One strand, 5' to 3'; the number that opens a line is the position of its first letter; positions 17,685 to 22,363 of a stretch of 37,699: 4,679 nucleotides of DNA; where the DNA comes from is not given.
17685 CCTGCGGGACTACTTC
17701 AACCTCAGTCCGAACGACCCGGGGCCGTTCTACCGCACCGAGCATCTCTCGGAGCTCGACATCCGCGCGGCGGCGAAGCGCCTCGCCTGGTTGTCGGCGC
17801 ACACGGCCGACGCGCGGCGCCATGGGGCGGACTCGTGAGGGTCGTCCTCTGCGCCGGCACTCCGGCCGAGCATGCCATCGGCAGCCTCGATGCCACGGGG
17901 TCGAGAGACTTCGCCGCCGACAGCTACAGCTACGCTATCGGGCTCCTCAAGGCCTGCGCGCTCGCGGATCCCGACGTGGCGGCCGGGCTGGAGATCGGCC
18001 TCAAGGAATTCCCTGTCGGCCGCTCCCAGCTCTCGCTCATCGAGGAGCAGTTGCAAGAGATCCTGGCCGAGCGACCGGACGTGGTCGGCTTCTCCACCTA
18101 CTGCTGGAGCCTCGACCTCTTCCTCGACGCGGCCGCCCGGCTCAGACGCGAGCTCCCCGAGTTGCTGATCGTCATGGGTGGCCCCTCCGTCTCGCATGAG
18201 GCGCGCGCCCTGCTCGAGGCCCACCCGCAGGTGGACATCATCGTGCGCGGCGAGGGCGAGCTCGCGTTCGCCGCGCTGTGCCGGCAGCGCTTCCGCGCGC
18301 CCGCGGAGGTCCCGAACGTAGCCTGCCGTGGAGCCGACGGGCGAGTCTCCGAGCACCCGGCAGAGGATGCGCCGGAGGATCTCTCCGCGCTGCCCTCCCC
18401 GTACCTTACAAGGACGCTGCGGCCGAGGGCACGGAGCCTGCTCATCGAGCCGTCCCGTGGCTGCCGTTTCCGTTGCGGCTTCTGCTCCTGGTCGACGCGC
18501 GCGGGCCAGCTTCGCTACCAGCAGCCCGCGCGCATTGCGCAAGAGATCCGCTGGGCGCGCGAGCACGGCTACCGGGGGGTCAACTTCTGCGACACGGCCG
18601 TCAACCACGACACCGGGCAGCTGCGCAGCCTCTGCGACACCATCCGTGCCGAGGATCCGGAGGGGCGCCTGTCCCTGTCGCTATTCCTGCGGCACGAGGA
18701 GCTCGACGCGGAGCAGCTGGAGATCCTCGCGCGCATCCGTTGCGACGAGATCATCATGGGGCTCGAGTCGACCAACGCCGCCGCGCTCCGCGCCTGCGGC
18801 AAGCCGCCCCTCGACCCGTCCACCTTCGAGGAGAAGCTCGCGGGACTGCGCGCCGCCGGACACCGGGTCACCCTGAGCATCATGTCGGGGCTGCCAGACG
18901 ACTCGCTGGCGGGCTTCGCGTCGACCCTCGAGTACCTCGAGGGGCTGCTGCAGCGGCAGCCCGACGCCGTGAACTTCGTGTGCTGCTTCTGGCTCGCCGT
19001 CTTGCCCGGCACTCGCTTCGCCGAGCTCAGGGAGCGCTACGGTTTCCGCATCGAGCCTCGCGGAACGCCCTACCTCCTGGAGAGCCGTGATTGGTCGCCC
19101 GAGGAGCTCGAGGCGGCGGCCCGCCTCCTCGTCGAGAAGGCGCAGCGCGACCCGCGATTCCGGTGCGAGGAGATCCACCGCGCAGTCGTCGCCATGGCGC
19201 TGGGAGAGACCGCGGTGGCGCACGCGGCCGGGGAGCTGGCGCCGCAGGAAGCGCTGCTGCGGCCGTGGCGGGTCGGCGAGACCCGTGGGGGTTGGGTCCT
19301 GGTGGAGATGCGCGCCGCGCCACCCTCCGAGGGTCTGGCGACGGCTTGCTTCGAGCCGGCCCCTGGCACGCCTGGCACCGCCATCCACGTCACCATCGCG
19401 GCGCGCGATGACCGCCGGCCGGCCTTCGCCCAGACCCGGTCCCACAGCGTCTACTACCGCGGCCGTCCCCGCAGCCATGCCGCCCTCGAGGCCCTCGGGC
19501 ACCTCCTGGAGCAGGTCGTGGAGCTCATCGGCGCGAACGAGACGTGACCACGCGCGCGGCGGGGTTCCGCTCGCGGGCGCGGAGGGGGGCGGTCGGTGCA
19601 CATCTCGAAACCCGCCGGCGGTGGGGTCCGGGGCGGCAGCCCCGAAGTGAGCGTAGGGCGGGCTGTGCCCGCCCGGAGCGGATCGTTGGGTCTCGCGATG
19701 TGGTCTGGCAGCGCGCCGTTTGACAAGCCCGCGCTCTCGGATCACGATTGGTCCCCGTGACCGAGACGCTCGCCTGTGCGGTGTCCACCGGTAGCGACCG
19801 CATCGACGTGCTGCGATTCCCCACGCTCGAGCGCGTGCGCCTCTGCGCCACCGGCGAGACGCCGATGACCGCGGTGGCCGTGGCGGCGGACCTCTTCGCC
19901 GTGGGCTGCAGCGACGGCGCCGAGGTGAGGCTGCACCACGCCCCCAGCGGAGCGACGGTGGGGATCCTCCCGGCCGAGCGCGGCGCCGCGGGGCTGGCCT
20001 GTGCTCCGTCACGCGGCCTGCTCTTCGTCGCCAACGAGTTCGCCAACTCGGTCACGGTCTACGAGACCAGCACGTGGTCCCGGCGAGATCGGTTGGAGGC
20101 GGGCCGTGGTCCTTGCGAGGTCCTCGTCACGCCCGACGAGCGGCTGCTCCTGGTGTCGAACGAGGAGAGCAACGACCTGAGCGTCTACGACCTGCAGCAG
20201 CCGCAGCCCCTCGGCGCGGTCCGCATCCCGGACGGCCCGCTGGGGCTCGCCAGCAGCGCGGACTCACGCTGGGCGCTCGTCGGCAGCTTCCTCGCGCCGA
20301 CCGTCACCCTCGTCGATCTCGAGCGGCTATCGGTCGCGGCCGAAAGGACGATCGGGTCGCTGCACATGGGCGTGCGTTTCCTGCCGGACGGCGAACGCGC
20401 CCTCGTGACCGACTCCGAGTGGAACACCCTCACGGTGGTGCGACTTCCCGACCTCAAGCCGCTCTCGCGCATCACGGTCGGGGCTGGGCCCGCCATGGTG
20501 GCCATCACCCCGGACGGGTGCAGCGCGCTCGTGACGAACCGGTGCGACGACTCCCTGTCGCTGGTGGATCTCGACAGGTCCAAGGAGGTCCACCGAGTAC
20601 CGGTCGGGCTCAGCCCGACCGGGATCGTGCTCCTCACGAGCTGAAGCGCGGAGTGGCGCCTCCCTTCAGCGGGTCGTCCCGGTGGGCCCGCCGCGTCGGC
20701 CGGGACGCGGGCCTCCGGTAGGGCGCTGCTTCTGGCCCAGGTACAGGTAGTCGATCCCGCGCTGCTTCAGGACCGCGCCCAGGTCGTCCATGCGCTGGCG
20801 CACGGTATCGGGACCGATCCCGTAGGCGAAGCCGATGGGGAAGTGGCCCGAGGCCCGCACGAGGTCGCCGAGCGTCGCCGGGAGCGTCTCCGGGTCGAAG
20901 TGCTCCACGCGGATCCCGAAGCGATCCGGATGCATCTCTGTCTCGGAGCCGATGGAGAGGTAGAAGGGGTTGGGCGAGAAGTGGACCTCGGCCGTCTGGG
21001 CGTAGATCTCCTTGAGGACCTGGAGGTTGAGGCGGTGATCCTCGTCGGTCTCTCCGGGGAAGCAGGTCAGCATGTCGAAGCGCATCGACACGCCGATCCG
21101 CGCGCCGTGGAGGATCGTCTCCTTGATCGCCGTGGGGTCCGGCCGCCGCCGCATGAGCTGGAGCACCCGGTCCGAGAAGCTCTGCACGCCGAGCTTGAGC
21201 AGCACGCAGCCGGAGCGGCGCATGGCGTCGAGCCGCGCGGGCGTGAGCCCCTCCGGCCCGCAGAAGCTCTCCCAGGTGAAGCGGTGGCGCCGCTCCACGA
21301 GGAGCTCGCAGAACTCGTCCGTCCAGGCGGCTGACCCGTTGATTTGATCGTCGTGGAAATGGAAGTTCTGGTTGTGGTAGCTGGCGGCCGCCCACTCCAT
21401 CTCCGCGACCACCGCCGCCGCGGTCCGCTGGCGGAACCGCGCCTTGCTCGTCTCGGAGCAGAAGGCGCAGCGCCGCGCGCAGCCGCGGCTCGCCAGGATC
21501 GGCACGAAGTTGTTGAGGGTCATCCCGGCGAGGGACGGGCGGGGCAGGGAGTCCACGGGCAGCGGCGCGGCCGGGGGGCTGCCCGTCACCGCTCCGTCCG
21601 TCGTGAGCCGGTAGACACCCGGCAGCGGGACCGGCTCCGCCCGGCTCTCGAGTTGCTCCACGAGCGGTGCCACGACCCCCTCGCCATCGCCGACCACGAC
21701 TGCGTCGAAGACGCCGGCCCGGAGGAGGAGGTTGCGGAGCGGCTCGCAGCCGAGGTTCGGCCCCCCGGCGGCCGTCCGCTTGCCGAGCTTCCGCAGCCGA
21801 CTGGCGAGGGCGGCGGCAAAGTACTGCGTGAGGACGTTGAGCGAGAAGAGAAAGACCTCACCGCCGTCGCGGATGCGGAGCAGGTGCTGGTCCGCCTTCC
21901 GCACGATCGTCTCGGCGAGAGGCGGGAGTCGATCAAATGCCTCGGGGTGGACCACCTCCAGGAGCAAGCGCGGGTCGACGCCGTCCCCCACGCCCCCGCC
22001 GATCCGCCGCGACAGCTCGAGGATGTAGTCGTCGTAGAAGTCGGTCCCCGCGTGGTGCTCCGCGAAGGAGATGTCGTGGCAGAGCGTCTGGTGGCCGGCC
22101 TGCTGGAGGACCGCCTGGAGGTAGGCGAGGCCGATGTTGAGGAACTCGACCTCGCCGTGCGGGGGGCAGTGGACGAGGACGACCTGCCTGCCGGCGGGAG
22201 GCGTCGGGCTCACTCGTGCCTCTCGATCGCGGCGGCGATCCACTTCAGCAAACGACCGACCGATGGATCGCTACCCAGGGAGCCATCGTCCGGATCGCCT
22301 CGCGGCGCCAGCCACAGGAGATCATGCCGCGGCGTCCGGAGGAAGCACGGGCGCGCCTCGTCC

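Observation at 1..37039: Hyper-dense radical SAM supercluster with no recognisable substrate gene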

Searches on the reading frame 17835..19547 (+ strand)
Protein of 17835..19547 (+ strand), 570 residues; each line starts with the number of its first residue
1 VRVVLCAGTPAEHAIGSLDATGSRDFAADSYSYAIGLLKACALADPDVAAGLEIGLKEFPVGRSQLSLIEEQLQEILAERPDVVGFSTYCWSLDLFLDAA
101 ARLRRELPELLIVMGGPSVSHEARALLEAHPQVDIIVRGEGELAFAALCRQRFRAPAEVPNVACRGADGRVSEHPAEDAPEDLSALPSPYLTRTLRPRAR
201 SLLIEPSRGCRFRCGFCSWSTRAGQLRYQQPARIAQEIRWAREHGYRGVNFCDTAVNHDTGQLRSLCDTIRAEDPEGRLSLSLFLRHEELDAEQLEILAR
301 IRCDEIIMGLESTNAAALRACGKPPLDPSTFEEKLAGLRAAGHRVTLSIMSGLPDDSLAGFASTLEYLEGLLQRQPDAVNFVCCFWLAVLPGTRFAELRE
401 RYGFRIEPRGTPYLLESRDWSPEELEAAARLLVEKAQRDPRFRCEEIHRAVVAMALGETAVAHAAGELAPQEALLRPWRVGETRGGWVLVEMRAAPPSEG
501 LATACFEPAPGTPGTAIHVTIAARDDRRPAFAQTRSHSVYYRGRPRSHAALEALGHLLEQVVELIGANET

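Call 7: search_protein_families(library=pfam, proteins=[window:17835-19547:+], max_evalue=0.01)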
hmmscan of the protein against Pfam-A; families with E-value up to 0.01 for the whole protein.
window:17835-19547:+ (570 aa): 2 families
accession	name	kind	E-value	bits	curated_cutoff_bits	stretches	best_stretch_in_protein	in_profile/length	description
PF02310.24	B12-binding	-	1.2e-15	57.8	32.1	1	67-148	40-120/121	B12 binding domain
PF04055.27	Radical_SAM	-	1.2e-13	52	29.5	1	204-368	1-166/166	Radical SAM superfamily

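Call 10: search_protein_families(library=ncbifam, proteins=[window:17835-19547:+], max_evalue=0.001)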
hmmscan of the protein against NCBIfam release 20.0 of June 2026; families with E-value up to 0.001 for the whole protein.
window:17835-19547:+ (570 aa): 18 families
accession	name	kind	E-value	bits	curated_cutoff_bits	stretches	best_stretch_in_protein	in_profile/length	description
NF033712.0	B12_rSAM_KedN5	subfamily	7.2e-37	126.9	700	1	24-254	9-249/624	KedN5 family methylcobalamin-dependent radical SAM C-methyltransferase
NF050148.1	rSAM_ApyD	equivalog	2.1e-31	109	750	1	69-395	63-389/645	RiPP biosynthesis radical SAM protein ApyD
TIGR03975.1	rSAM_ocin_1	subfamily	4.6e-25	88.2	281.85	1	68-371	116-430/606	RiPP maturation radical SAM C-methyltransferase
TIGR04479.1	bcpD_PhpK_rSAM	subfamily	4.8e-22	78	600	1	70-378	99-413/504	PhpK family radical SAM P-methyltransferase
TIGR02026.1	BchE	equivalog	1.7e-20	73.4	481.35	1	68-323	50-318/497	magnesium-protoporphyrin IX monomethyl ester anaerobic oxidative cyclase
TIGR04367.1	HpnR_B12_rSAM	equivalog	1.6e-17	63.2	650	1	70-247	50-233/490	hopanoid C-3 methylase HpnR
TIGR04072.2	rSAM_ladder_B12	equivalog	3.9e-16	58.7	360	1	103-371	92-349/443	lipid biosynthesis B12-binding/radical SAM protein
TIGR03471.1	HpnJ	equivalog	4e-16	59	577.6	1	88-370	76-364/472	hopanoid biosynthesis associated radical SAM protein HpnJ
TIGR04385.1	B12_rSAM_cofa1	equivalog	1.4e-14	54.1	450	1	102-306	92-300/438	B12 lower ligand biosynthesis radical SAM protein BzaD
TIGR04190.1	B12_SAM_Ta0216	equivalog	5.4e-14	51.7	500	1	107-409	107-436/554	TIGR04190 family B12-binding domain/radical SAM domain protein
TIGR04013.1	B12_SAM_MJ_1487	hypoth_equivalog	1.6e-13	50.3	251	1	70-398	32-356/382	TIGR04013 family B12-binding domain/radical SAM domain-containing protein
NF038361.1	rSAM_Sden_1168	equivalog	5.6e-10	38.4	575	1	65-372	124-452/560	Sden_1168 family B12-binding radical SAM P-methyltransferase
TIGR04014.1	B12_SAM_MJ_0865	equivalog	9.3e-10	37.9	360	1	111-371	70-336/434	methyl-coenzyme M reductase glutamine C-methyltransferase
TIGR04295.1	B12_rSAM_oligo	hypoth_equivalog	1.4e-09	37.2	400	1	108-316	101-307/422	TIGR04295 family B12-binding domain-containing radical SAM protein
NF033070.1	rSAM_AprD4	equivalog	1.3e-06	27.6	500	1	198-369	193-364/456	AprD4 family radical SAM diol-dehydratase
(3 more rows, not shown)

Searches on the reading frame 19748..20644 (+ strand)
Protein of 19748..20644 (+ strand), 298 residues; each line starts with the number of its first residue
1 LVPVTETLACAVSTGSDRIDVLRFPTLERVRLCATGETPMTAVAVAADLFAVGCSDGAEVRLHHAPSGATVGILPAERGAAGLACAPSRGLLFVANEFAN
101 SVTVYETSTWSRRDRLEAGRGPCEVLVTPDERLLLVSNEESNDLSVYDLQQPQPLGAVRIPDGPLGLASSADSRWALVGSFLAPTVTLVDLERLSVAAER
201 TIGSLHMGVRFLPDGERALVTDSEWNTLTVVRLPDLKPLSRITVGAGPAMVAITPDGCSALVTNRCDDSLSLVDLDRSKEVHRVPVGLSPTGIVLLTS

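Call 7: search_protein_families(library=pfam, proteins=[window:19748-20644:+], max_evalue=0.01)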
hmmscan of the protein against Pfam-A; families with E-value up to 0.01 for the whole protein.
window:19748-20644:+ (298 aa): 5 families
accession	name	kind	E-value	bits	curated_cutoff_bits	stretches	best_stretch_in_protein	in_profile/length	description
PF21783.3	YNCE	-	2.6e-15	57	27.1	2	80-178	30-128/339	YNCE-like beta-propeller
PF25174.1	Beta-prop_THOC3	-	9.9e-11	41.6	305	1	125-278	52-203/272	THOC3 beta-propeller domain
PF10282.15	Lactonase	-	8.6e-09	35.5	21.7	1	75-151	241-322/344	Lactonase, 7-bladed beta-propeller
PF02239.22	Cytochrom_D1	-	3.2e-06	26.4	25.5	1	124-198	40-113/368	Cytochrome D1 heme domain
PF23414.1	Beta-prop_EML_2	-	0.0061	16.4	90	0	31-150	33-154/266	Echinoderm microtubule-associated protein second beta-propeller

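Call 10: search_protein_families(library=ncbifam, proteins=[window:19748-20644:+], max_evalue=0.001)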
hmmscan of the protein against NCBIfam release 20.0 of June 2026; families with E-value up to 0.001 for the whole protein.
window:19748-20644:+ (298 aa): 7 families
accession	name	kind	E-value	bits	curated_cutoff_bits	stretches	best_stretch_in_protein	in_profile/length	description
TIGR03866.1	PQQ_ABC_repeats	subfamily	1.2e-25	90.3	287.3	2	185-294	22-131/310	PQQ-dependent catabolism-associated beta-propeller protein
NF052340.1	hydrazine_beta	equivalog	3.2e-23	82.4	560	3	122-262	35-178/372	hydrazine synthase subunit beta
TIGR02276.1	beta_rpt_yvtn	repeat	1.9e-20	72.5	27.85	1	255-294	1-40/42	beta-propeller repeat protein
NF052460.1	L-NosZ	equivalog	4.8e-13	48.4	700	2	93-198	147-252/480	clade III lactonase-type nitrous-oxide reductase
NF052342.1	hydrazine_BC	exception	1e-07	30.5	1250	1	121-262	40-184/690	hydrazine synthase subunit beta-gamma fusion subunit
NF038117.1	choice_anch_I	subfamily_domain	3e-07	29.7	300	0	240-267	89-116/458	choice-of-anchor I family protein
NF048007.1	MmpL3Stblzr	equivalog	4.3e-06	26.1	600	0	117-226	45-155/366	MmpL3/TtfA transport complex stabilizer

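Call 82: search_protein_families(library=padloc, proteins=[window:19748-20644:+], max_evalue=0.001)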
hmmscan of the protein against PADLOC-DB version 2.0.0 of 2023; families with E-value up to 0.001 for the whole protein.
window:19748-20644:+ (298 aa): 0 families

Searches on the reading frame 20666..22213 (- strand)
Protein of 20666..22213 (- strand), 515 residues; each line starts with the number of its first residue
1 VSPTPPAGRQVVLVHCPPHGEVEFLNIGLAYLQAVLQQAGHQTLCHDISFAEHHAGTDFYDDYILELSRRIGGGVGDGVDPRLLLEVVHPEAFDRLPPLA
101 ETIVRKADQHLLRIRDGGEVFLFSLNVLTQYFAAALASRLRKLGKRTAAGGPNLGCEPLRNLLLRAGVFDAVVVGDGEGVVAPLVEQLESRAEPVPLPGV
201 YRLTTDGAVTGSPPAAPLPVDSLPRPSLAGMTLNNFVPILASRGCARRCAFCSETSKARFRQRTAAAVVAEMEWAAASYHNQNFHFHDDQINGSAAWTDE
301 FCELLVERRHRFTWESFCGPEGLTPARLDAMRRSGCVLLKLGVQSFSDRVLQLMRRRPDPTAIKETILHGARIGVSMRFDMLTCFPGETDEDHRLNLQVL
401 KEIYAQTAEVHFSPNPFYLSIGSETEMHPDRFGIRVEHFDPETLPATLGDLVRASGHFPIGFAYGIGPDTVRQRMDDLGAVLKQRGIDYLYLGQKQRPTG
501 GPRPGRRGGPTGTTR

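Call 7: search_protein_families(library=pfam, proteins=[window:20666-22213:-], max_evalue=0.01)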
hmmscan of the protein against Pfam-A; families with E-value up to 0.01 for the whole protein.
window:20666-22213:- (515 aa): 1 family
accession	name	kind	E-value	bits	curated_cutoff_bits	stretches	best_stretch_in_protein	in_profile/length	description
PF04055.27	Radical_SAM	-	3.3e-18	66.8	29.5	1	241-392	3-158/166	Radical SAM superfamily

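Call 10: search_protein_families(library=ncbifam, proteins=[window:20666-22213:-], max_evalue=0.001)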
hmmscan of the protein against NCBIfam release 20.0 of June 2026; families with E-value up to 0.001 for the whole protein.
window:20666-22213:- (515 aa): 25 families
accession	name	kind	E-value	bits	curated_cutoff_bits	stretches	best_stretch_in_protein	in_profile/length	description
NF050148.1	rSAM_ApyD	equivalog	6e-25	87.7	750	1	127-404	84-367/645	RiPP biosynthesis radical SAM protein ApyD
TIGR03975.1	rSAM_ocin_1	subfamily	1.5e-24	86.5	281.85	1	122-403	133-430/606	RiPP maturation radical SAM C-methyltransferase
TIGR04013.1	B12_SAM_MJ_1487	hypoth_equivalog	4e-24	85.2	251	1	118-412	44-342/382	TIGR04013 family B12-binding domain/radical SAM domain-containing protein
TIGR04385.1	B12_rSAM_cofa1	equivalog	5.4e-24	85.2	450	1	149-405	104-366/438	B12 lower ligand biosynthesis radical SAM protein BzaD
TIGR04479.1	bcpD_PhpK_rSAM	subfamily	7.4e-20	70.8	600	1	231-403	236-409/504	PhpK family radical SAM P-methyltransferase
TIGR04072.2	rSAM_ladder_B12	equivalog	2.5e-19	69.3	360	1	136-402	89-348/443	lipid biosynthesis B12-binding/radical SAM protein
TIGR03471.1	HpnJ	equivalog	5.2e-15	55.3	577.6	1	230-412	191-374/472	hopanoid biosynthesis associated radical SAM protein HpnJ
TIGR04014.1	B12_SAM_MJ_0865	equivalog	9.4e-14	51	360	2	118-271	39-197/434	methyl-coenzyme M reductase glutamine C-methyltransferase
TIGR00089.1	TIGR00089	subfamily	9.8e-12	44.4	251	1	233-414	139-330/429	MiaB/RimO family radical SAM methylthiotransferase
TIGR02026.1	BchE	equivalog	6.9e-11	41.7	481.35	1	160-367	107-329/497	magnesium-protoporphyrin IX monomethyl ester anaerobic oxidative cyclase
NF038361.1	rSAM_Sden_1168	equivalog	2.1e-10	39.8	575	1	235-395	281-443/560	Sden_1168 family B12-binding radical SAM P-methyltransferase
TIGR01125.1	TIGR01125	equivalog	5e-09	35.7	356.95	1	241-404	142-317/432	30S ribosomal protein S12 methylthiotransferase RimO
TIGR01579.1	MiaB-like-C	equivalog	2.6e-08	33.5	357.05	1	323-406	234-321/416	tRNA (N(6)-L-threonylcarbamoyladenosine(37)-C(2))-methylthiotransferase MtaB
TIGR01574.1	miaB-methiolase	equivalog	4.4e-08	32.6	355.3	1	234-413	145-336/437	tRNA (N6-isopentenyl adenosine(37)-C2)-methylthiotransferase MiaB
TIGR04295.1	B12_rSAM_oligo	hypoth_equivalog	7.4e-08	31.5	400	1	241-357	205-315/422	TIGR04295 family B12-binding domain-containing radical SAM protein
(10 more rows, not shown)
